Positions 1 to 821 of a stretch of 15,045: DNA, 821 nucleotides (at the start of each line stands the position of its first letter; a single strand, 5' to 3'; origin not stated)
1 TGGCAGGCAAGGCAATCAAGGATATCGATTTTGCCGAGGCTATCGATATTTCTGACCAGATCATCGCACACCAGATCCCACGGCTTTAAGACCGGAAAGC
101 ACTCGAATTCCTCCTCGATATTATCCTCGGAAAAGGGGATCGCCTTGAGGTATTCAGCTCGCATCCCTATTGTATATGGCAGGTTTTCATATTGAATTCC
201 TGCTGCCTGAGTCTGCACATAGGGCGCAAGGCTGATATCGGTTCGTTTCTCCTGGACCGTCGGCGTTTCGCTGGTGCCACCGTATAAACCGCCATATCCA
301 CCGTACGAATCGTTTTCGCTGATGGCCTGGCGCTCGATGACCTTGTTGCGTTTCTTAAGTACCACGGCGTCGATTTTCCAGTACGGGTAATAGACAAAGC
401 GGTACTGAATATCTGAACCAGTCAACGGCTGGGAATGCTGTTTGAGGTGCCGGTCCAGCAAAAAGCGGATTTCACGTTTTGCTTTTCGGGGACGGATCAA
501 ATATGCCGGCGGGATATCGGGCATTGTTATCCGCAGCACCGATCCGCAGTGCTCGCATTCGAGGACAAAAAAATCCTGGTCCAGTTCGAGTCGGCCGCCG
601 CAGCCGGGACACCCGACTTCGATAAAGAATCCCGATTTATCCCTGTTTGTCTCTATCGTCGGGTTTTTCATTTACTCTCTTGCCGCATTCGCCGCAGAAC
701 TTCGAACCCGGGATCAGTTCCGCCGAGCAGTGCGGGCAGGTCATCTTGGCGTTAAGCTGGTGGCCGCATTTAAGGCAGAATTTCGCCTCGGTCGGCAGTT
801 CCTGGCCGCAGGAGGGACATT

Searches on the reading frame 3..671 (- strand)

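Call 66: search_protein_families(library=pfam, proteins=[window:3-671:-], max_evalue=0.1)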
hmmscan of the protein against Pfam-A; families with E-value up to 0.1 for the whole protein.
window:3-671:- (223 aa): 4 families
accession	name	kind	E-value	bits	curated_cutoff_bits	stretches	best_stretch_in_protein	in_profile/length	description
PF09297.16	Zn_ribbon_NUD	-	0.016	15.3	24.8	1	21-44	6-29/32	NADH pyrophosphatase zinc ribbon domain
PF01667.23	Ribosomal_S27e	-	0.037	14.2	24.5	1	14-46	3-36/55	Ribosomal protein S27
PF24042.1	DUF7351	-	0.048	13.9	31.2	1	20-58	3-41/177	Domain of unknown function (DUF7351)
PF21344.3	Zn_ribbon_LysW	-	0.052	13.6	27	1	20-46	2-31/46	Alpha-aminoadipate carrier protein LysW-like, globular domain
